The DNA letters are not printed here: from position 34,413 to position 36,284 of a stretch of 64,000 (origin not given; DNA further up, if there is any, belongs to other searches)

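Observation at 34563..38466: SipW/TasA-type secreted-fibre locus with two divergent TasA-like proteins and a duplicated-domain membrane partner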

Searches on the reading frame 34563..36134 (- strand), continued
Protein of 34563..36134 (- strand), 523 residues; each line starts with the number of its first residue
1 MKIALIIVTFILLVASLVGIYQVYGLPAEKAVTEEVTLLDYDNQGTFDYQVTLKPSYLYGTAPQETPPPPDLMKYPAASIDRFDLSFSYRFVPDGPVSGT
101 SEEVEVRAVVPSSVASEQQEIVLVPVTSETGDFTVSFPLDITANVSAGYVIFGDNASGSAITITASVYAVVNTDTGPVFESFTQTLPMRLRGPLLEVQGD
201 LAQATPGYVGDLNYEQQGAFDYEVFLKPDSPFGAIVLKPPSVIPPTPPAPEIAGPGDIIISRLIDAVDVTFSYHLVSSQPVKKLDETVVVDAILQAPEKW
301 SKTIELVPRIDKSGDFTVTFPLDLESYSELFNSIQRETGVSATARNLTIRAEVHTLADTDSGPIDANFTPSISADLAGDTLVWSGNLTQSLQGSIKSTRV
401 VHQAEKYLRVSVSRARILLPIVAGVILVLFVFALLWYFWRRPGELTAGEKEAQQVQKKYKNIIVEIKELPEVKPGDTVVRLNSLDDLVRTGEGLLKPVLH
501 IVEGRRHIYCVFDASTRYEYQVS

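Call 30: find_encoding_contigs(protein=P0267, flank=8000, max_places=1)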
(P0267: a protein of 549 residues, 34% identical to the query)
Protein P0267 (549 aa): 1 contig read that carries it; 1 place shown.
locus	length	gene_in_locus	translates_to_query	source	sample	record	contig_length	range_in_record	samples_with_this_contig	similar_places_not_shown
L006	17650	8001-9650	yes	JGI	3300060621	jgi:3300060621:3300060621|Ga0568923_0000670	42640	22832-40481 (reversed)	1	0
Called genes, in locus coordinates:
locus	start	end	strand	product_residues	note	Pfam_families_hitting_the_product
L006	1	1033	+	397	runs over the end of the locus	PF07730:HisKA_3, PF02518:HATPase_c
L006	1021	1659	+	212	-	PF00072:Response_reg, PF00196:GerE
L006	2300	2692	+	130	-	PF00072:Response_reg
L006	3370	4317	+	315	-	-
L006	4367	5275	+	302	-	-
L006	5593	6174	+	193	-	-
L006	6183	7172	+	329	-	-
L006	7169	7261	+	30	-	-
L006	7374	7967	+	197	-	PF10502:Peptidase_S26 (weak)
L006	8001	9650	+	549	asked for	PF17231:DUF5305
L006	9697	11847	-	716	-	PF18911:PKD_4 (faint), PF00801:PKD (weak), PF22352:K319L-like_PKD (faint), PF19190:BACON_2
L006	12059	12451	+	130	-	-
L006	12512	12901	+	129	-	PF04545:Sigma70_r4, PF13384:HTH_23 (faint), PF13518:HTH_28 (faint), PF08281:Sigma70_r4_2 (faint), PF12728:HTH_17, PF13411:MerR_1 (weak), PF00376:MerR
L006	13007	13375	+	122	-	PF13560:HTH_31 (weak), PF01381:HTH_3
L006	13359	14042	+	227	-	PF06114:Peptidase_M78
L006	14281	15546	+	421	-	PF00330:Aconitase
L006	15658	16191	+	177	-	PF00694:Aconitase_C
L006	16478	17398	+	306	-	PF01156:IU_nuc_hydro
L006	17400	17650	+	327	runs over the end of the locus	PF00294:PfkB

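Call 41: predict_structure(alignment_id=A3)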
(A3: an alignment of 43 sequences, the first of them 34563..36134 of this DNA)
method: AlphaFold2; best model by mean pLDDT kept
length: 523 residues; sequences in the alignment: 43
mean_pLDDT: 82.7   pTM: 0.47
mean pLDDT of the five models: 82.7, 82.5, 82.3, 82.1, 80.9
residues with pLDDT >= 90: 156; 70-90: 295; 50-70: 57; < 50: 15
segments of 3 or more residues with pLDDT < 50: 143-148, 153-157
pLDDT, mean of each block of 10 residues (from residue 1): 82 89 84 86 96 77 56 81 90 83 89 66 88 86 48 54 91 82 88 79 83 87 87 83 62 87 91 94 94 91 95 94 92 88 88 95 94 90 91 89 81 86 89 78 54 69 74 75 83 84 79 84 76
secondary structure, 60 per line:
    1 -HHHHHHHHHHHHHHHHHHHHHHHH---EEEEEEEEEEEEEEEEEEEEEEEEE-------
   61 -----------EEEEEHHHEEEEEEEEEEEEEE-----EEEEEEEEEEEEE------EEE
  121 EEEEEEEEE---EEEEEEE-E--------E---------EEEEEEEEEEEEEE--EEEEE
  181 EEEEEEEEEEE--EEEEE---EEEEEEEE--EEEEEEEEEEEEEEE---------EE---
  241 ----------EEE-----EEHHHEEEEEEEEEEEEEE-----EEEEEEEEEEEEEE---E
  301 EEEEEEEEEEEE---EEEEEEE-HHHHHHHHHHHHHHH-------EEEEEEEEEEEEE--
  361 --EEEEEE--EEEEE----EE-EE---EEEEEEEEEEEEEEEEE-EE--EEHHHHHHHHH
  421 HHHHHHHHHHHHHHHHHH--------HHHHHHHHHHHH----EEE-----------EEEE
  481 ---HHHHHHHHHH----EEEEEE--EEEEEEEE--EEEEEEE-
elements in order: H2-25 E29-53 E72-76 E80-93 E99-111 E118-129 E133-139 E160-173 E176-191 E194-198 E202-209 E212-226 E251-253 E264-277 E283-296 E300-312 E316-322 H324-338 E346-358 E363-368 E371-375 E388-404 H412-438 H447-458 E463-465 E477-480 H484-493 E498-503 E506-513 E516-522

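Call 43: fold_search(model_id=the predicted structure, library=pdb)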
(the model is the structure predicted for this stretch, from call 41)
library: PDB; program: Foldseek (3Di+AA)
matches with E <= 10: 1310; with E <= 0.001: 4
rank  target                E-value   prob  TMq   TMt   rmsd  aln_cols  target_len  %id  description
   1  9ayr_B                8.2e-05  0.87  0.15  0.17  34.8       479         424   11  Structure of a Ric1-Rgp1-Rab6 activation intermediate (released 2024-12-11)
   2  3f85                  4.0e-04  0.28  0.09  0.10  30.7       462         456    8  Structure of fusion complex of homo trimeric major pilin subunits CfaB of CFA/I fimbirae from ETEC E. coli (released 2009-08-11)
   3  7u6f_B3               7.5e-04  0.47  0.10  0.15  33.7       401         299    8  Mouse retromer (VPS26/VPS35/VPS29) heterotrimers (released 2022-10-12)
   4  9dd8_A                8.8e-04  0.10  0.06  0.06  46.1       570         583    9  Cryo-EM structure of neutralizing human antibody D48 in complex with HSV-1 glycoprotein B trimer gB-Ecto.516P (released 2025-09-10)
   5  3lh9_B                1.3e-03  0.54  0.11  0.16  27.1       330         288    7  Crystal structure of mouse VPS26B(L197S/R199E) in spacegroup P41 21 2 (released 2010-02-02)
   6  9au7_C                1.5e-03  0.54  0.11  0.16  30.2       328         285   11  Human Retriever VPS35L/VPS29/VPS26C complex bound to SNX17 peptide (Composite Map) (released 2024-10-30)
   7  3lh8_B                1.6e-03  0.44  0.10  0.15  27.6       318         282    7  Crystal structure of mouse VPS26B in spacegroup P41 21 2 (released 2010-02-02)
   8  8d6a_B                1.6e-03  0.25  0.11  0.13  26.0       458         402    7  Cryo-EM structure of human LIF signaling complex: model containing the interaction core region (released 2023-03-29)
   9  3s3j_A                1.9e-03  0.38  0.09  0.08  25.9       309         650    7  Transglutaminase 2 in complex with a novel inhibitor (released 2012-06-06)
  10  6a8p_C                2.1e-03  0.63  0.12  0.09  27.6       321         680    7  Transglutaminase 2 mutant G224V in complex with GTP (released 2018-09-26)
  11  3lh8_A                2.1e-03  0.47  0.10  0.15  27.1       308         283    7  Crystal structure of mouse VPS26B in spacegroup P41 21 2 (released 2010-02-02)
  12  9mvu_A                2.1e-03  0.09  0.07  0.07  45.6       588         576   10  C6 Herpes Virus Simplex Neutralizing Nanobody Bound to HSV Glycoprotein gB (released 2025-08-13)
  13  3lha_A                2.3e-03  0.51  0.11  0.16  26.8       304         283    9  Crystal structure of mouse VPS26B(R240S/G241A/E242S) in spacegroup P41 21 2 (released 2010-02-02)
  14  3hs0_F                2.3e-03  0.47  0.14  0.12  29.7       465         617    9  Cobra Venom Factor (CVF) in complex with human factor B (released 2009-07-07)
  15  6esc                  2.5e-03  0.08  0.07  0.06  46.1       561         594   11  Crystal structure of Pseudorabies virus glycoprotein B (released 2017-11-08)
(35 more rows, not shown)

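Call 45: find_encoding_contigs(protein=P0168, flank=10000, max_places=1)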
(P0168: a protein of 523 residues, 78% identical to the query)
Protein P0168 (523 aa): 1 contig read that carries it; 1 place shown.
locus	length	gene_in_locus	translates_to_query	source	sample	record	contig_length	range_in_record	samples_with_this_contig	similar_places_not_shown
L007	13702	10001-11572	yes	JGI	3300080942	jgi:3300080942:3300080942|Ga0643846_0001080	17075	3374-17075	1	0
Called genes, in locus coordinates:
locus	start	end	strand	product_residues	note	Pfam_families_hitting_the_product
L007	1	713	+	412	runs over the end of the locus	PF03600:CitMHS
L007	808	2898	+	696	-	PF00724:Oxidored_FMN, PF01494:FAD_binding_3 (faint), PF03486:HI0933_like (weak), PF07992:Pyr_redox_2, PF13738:Pyr_redox_3 (faint), PF12831:FAD_oxidored (weak), PF13450:NAD_binding_8 (weak), PF00070:Pyr_redox, +2 more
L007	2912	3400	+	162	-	-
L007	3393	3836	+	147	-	-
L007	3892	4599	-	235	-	PF06114:Peptidase_M78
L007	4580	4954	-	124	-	PF01381:HTH_3, PF13560:HTH_31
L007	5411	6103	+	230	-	PF00072:Response_reg, PF00486:Trans_reg_C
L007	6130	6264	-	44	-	-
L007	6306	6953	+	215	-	PF00072:Response_reg, PF00486:Trans_reg_C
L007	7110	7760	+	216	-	PF12389:Peptidase_M73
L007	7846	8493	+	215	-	PF12389:Peptidase_M73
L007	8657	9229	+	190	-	-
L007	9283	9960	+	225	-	-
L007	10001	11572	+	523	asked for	PF17231:DUF5305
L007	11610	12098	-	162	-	-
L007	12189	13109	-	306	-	PF00480:ROK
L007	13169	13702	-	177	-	?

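Call 47: find_related_loci(query=window:34563-36134:-, collection=genome_contigs, flank=7000)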
Query window:34563-36134:- (523 aa) in genome_contigs; peptide patterns used: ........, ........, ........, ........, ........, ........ (x = any residue, [..] = any of these).
75 stretches matched a pattern, but none encodes a relative of the query by tblastn (E <= 1e-3).

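Call 49: find_related_loci(query=A4, collection=genome_contigs, flank=7000)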
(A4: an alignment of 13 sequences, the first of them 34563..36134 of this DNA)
Query A4 (523 aa) in genome_contigs; peptide patterns used: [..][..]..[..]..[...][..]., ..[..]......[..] (x = any residue, [..] = any of these).
24 stretches matched a pattern; 6 encode a relative of the query (tblastn E <= 1e-3); 6 distinct loci.
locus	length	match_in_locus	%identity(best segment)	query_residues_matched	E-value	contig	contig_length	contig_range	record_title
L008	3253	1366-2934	61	1-522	0e+0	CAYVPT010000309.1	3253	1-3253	MAG TPA_asm: uncultured Dehalococcoidaceae bacterium isolate binchicken_co34_11 genome assembly, contig: NODE_54773_leng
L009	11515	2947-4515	59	1-523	0e+0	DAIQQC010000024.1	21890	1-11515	MAG TPA_asm: Dehalococcoidales bacterium isolate CTOTU25594 NODE_672_length_21890_cov_8.482711, whole genome shotgun seq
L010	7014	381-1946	61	1-521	0e+0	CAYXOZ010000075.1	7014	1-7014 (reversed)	MAG TPA_asm: uncultured Dehalococcoidaceae bacterium isolate binchicken_co283_192 genome assembly, contig: NODE_7483_len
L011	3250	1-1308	60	87-523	0e+0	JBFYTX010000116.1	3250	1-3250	MAG: Dehalococcoidales bacterium isolate PPR_0279 k121_219275, whole genome shotgun sequence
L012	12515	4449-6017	56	1-523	2e-171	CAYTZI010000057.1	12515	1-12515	MAG TPA_asm: uncultured Dehalococcoidaceae bacterium isolate binchicken_co89_628 genome assembly, contig: NODE_9801_leng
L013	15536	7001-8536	33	8-523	4e-81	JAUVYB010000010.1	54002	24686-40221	MAG: Deltaproteobacteria bacterium isolate CSMAG_1231 CSMAG_1231_k141_615446_length_54002_cov_15.9877, whole genome shot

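Call 68: list_cluster_members(proteins=[window:34563-36134:-, window:36169-36846:-, window:36914-37525:-, window:37660-38466:-])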
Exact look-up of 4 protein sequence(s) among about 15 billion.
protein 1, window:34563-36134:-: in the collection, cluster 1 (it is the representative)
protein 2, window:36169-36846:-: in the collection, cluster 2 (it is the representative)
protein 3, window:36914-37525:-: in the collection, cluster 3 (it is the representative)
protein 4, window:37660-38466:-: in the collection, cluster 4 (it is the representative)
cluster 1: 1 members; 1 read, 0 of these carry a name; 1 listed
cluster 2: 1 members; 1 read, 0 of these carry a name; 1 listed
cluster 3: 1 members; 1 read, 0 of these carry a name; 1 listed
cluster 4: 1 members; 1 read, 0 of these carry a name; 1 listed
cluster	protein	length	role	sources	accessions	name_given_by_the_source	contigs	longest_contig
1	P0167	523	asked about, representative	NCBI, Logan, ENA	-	-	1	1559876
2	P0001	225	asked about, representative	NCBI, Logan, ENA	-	-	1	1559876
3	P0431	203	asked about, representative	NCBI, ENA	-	-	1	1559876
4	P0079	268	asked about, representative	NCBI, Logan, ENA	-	-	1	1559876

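Call 69: search_protein_families(library=pfam, proteins=[L006:12059-12451:+, L013:5746-6921:+, L002:6183-6647:+], max_evalue=0.01)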
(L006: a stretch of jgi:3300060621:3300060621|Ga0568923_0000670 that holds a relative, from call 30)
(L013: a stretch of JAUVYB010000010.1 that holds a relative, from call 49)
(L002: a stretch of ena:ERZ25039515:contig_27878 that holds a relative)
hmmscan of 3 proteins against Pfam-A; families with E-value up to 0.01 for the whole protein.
L006:12059-12451:+ (130 aa): 0 families

L013:5746-6921:+ (391 aa): 2 families
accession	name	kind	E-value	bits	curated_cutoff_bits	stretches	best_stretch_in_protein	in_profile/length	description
PF10502.14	Peptidase_S26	-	4.7e-08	33.6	22.9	1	262-335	2-78/168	Signal peptidase, peptidase S26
PF00717.28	Peptidase_S24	-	0.0088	16.2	23.3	0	291-330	42-79/116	Peptidase S24-like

L002:6183-6647:+ (154 aa): 1 family
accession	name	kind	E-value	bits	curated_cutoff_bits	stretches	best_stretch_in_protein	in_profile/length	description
PF12389.13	Peptidase_M73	-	0.0023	18.3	22.5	1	13-67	24-79/196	Camelysin metallo-endopeptidase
